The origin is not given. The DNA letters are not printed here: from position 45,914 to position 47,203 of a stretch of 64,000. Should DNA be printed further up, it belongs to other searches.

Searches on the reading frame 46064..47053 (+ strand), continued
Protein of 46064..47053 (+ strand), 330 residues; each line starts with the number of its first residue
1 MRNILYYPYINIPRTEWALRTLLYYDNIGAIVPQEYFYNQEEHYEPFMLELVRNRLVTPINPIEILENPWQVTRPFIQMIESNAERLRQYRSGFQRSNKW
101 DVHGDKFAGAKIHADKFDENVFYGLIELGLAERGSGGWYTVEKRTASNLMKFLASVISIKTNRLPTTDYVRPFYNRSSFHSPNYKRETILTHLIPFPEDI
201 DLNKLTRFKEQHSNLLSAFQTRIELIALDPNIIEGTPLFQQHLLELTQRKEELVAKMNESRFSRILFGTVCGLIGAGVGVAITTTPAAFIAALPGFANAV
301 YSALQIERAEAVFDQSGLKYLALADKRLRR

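Call 57: search_protein_families(library=pfam, alignment_id=A3, max_evalue=0.0001)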
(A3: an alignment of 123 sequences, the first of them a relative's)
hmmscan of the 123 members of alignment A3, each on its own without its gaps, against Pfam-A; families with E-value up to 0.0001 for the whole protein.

A. member 1, L001:4955-5941:+ (329 aa): 1 family
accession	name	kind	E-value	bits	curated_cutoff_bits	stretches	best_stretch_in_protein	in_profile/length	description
PF13676.11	TIR_2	-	3.5e-10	40.8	28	1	9-126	1-111/122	TIR domain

B. families by the number of members that match (of 123 scanned): 100 families (the first 25 are shown)
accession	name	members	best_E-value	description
PF01381.28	HTH_3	4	8.3e-14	Helix-turn-helix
PF13289.12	SIR2_2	3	5e-15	SIR2-like domain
PF13560.12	HTH_31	3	1.1e-10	Helix-turn-helix domain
PF02384.22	N6_Mtase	2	4.5e-114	N-6 DNA Methylase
PF13091.12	PLDc_2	2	5.5e-46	PLD-like domain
PF12161.14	HsdM_N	2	1.5e-27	HsdM N-terminal domain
PF04471.18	Mrr_cat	2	3.2e-25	Restriction endonuclease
PF00239.26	Resolvase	2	1.8e-24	Resolvase, N terminal domain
PF13676.11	TIR_2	2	1.3e-12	TIR domain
PF01844.29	HNH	2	4.1e-10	HNH endonuclease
PF12844.13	HTH_19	2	9.4e-10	Helix-turn-helix domain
PF18734.6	HEPN_AbiU2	2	1.7e-08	AbiU2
PF13443.12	HTH_26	2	2.4e-08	Cro/C1-type HTH DNA-binding domain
PF05175.20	MTS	2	2.4e-05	Methyltransferase small domain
PF17392.7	Urocanase_C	1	9.8e-92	Urocanase C-terminal domain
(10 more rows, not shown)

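Call 58: search_protein_families(library=padloc, alignment_id=A3, max_evalue=0.00001)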
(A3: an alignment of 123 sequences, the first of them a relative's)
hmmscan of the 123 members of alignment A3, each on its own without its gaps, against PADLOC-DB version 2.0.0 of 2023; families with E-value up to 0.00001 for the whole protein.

A. member 1, L001:4955-5941:+ (329 aa): 1 family
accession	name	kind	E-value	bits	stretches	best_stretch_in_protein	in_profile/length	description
PDLC03016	TIR-TM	-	1.4e-07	29.6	1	18-233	13-231/293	-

B. families by the number of members that match (of 123 scanned): 146 families (the first 25 are shown)
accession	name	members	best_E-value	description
PDLC02926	HTH_VI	4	9.1e-12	-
PDLC03665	Control_protein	3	3.2e-12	control protein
PDLC03019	MTase_I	2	3.3e-217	Type I methyltransferase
PDLC03240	MTase_II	2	2.3e-135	Type II methyltransferase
PDLC03035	MTase_I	2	3.6e-130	Type I methyltransferase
PDLC03022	MTase_I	2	5.5e-85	Type I methyltransferase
PDLC03031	MTase_I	2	1.2e-83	Type I methyltransferase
PDLC03027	MTase_I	2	5.6e-74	Type I methyltransferase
PDLC03028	MTase_I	2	1.6e-60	Type I methyltransferase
PDLC03038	MTase_I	2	1.4e-57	Type I methyltransferase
PDLC03039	MTase_I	2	3.2e-57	Type I methyltransferase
PDLC03029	MTase_I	2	4.3e-56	Type I methyltransferase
PDLC04134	mad2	2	1.3e-51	mads_2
PDLC03032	MTase_I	2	1.7e-49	Type I methyltransferase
PDLC03021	MTase_I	2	1.3e-47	Type I methyltransferase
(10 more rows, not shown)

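Call 62: search_protein_families(library=phrogs, proteins=[window:46064-47053:+], max_evalue=0.01)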
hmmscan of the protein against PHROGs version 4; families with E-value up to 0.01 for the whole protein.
window:46064-47053:+ (330 aa): 0 families

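Call 85: list_cluster_members(proteins=[P0035, P0057, P0001, P0121])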
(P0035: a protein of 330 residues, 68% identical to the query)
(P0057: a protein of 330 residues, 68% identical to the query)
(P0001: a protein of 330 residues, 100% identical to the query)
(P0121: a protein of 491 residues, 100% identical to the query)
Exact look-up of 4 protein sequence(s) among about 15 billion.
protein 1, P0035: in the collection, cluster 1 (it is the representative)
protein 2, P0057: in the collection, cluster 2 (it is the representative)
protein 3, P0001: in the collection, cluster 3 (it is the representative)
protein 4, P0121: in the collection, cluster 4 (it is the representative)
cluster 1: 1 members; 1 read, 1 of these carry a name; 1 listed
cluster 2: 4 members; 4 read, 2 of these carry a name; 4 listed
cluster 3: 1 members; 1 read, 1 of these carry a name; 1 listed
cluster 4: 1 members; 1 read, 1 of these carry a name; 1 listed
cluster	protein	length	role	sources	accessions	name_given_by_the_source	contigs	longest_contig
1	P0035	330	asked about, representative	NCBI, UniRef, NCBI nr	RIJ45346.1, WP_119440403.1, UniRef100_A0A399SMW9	kinase [Maribellus luteus] | Kinase n=1 Tax=Maribellus luteus TaxID=2305463 RepID=A0A399SMW9_9BACT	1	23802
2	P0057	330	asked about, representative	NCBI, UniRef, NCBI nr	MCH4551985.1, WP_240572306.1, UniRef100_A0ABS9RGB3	kinase [Aestuariibaculum lutulentum] | Kinase n=1 Tax=Aestuariibaculum lutulentum TaxID=2920935 RepID=A0ABS9RGB3_9FLAO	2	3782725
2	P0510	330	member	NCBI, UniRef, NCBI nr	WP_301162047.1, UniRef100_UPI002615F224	kinase [uncultured Winogradskyella sp.] | kinase n=1 Tax=uncultured Winogradskyella sp. TaxID=395353 RepID=UPI002615F224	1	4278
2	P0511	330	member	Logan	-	-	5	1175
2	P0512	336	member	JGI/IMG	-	-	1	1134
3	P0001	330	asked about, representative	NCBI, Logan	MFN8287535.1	MAG: hypothetical protein U0V74_12310 [Chitinophagales bacterium]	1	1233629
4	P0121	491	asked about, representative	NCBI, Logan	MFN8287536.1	MAG: caspase family protein [Chitinophagales bacterium]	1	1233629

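Call 97: search_protein_families(library=pfam, proteins=[L035:2913-3881:+, L081:7024-7911:+], max_evalue=0.01)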
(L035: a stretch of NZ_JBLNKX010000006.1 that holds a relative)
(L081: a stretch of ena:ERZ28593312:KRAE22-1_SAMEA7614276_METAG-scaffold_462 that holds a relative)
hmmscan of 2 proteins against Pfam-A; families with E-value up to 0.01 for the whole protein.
L035:2913-3881:+ (323 aa): 3 families
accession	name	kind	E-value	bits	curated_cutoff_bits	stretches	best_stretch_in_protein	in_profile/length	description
PF00656.27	Peptidase_C14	-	1.5e-18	67.7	21.4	1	4-180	2-196/233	Caspase domain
PF12770.12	CHAT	-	1.1e-06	28.7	24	1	7-129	82-202/289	CHAT domain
PF01650.23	Peptidase_C13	-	0.0023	17.9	22.8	1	64-138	103-174/258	Peptidase C13 family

L081:7024-7911:+ (296 aa): 1 family
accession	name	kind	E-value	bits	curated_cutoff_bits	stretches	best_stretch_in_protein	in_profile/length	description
PF07458.17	SPAN-X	-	0.0051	17.8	22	0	243-292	40-87/95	Sperm protein associated with nucleus, mapped to X chromosome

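Call 100: find_encoding_contigs(protein=P0003, flank=5000, max_places=2)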
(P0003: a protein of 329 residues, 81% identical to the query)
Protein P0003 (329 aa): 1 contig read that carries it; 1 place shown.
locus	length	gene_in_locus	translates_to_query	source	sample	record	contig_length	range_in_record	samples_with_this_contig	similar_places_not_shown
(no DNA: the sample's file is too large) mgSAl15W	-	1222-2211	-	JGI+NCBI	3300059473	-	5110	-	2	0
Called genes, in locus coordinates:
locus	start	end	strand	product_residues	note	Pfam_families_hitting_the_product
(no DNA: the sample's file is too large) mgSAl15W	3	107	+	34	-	?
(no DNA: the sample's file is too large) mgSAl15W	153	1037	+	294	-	-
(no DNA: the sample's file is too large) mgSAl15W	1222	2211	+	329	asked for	-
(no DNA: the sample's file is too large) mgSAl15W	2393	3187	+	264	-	PF01936:NYN, PF12872:OST-HTH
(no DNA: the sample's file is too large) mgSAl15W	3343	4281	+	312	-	-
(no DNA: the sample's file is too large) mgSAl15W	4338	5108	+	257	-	?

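Call 103: search_dna_similar(query=window:46064-47053:+, collection=phages, mode=protein, max_evalue=0.001, max_rows=10)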
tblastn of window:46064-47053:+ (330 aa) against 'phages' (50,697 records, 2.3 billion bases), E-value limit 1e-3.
No match.

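Call 104: search_dna_similar(query=window:46064-47053:+, collection=plasmids, mode=protein, max_evalue=0.001, max_rows=15)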
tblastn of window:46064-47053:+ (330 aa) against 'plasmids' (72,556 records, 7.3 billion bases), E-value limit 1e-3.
Records with a match: 4; places in all: 4; records where one place covers at least 80% of the query: 2.
Best place of each record, by identity: <60% 4.
By first word of the organism name: Ralstonia 2; Priestia 1; Bacillus 1.
By predicted mobility (MOB-suite, as given by PLSDB): non-mobilizable 3; mobilizable 1.
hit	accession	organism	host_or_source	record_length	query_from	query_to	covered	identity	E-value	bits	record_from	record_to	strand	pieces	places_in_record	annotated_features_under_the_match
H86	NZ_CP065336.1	Priestia megaterium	maize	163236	1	310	94%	29.1%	2e-23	108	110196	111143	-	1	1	DUF6236 family protein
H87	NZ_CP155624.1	Bacillus paramobilis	Canis lupus familiaris,adipose,leg wound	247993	3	280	84%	28.6%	2e-21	102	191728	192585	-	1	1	hypothetical protein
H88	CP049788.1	Ralstonia solanacearum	whole organism,isolated from the ...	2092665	3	229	69%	22.7%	6e-5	52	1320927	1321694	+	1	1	hypothetical protein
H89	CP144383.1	Ralstonia solanacearum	tobacco,whole organism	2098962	3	229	69%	22.7%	6e-5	52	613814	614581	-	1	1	DUF6236 family protein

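Call 106: get_annotated_region(hit=H86, flank=5000)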
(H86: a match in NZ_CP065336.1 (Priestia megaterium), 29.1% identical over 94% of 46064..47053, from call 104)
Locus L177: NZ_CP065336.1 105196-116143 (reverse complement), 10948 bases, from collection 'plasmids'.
description: Priestia megaterium strain Y11 plasmid unnamed1, complete sequence
organism: Priestia megaterium (NCBI taxid 1404)
taxonomy: Bacteria; Bacillota; Bacilli; Bacillales; Bacillaceae; Priestia; Priestia megaterium
host: -; source: maize; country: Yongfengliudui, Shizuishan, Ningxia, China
typing (MOB-suite, as given by PLSDB): mobilizable; replicon rep_cluster_385; relaxase MOBP
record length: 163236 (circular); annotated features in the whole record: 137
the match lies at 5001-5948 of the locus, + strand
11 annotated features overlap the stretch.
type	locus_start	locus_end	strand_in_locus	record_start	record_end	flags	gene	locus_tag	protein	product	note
CDS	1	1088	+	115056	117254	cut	-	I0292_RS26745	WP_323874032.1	hypothetical protein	-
CDS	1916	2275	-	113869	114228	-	-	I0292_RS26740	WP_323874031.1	hypothetical protein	-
CDS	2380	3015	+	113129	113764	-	-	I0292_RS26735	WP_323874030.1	hypothetical protein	-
CDS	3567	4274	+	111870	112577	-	-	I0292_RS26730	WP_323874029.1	EcsC family protein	-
CDS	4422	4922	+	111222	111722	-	-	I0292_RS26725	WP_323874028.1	hypothetical protein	-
CDS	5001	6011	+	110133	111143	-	-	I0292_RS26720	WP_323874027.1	DUF6236 family protein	-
CDS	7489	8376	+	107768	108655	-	-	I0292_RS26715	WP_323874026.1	pentapeptide repeat-containing protein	-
CDS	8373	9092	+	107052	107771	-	-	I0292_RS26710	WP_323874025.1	nucleotidyltransferase domain-containing protein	-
CDS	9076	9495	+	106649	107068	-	-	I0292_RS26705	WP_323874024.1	hypothetical protein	-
CDS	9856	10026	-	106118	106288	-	-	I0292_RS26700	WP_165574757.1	hypothetical protein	-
CDS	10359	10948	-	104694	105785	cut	-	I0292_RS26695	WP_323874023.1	YsnF/AvaK domain-containing protein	-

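Call 107: get_annotated_region(hit=H87, flank=5000)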
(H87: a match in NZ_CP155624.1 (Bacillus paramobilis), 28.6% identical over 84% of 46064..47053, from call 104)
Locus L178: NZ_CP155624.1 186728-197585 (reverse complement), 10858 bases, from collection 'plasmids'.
description: Bacillus paramobilis strain N24509 plasmid pN24509_2, complete sequence
organism: Bacillus paramobilis (NCBI taxid 2817477)
taxonomy: Bacteria; Bacillota; Bacilli; Bacillales; Bacillaceae; Bacillus; Bacillus paramobilis
host: -; source: Canis lupus familiaris,adipose,leg wound; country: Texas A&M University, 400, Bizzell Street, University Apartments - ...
typing (MOB-suite, as given by PLSDB): non-mobilizable
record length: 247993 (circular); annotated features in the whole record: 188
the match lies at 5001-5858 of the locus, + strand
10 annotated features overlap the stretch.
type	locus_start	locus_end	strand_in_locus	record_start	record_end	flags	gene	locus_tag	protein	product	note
CDS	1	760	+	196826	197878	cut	-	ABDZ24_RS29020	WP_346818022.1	hypothetical protein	-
CDS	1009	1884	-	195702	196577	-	-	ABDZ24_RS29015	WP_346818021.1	hypothetical protein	-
CDS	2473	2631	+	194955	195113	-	-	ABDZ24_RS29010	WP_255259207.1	recombinase family protein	GO:0006310 - DNA recombination [Evidence IEA]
CDS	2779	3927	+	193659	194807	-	-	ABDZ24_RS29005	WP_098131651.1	hypothetical protein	-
CDS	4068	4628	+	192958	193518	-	-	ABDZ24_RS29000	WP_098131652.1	recombinase family protein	GO:0006310 - DNA recombination [Evidence IEA]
CDS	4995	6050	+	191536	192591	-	-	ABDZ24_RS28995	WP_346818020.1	hypothetical protein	-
CDS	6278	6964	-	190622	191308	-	-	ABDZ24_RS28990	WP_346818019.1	LAGLIDADG family homing endonuclease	-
CDS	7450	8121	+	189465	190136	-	-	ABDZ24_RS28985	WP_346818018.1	hypothetical protein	-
CDS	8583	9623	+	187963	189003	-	-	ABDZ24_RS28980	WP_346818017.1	hypothetical protein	-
CDS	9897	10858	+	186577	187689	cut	-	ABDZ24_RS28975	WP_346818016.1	site-specific integrase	GO:0015074 - DNA integration [Evidence IEA]; GO:0006310 - DNA recombination [Evidence IEA]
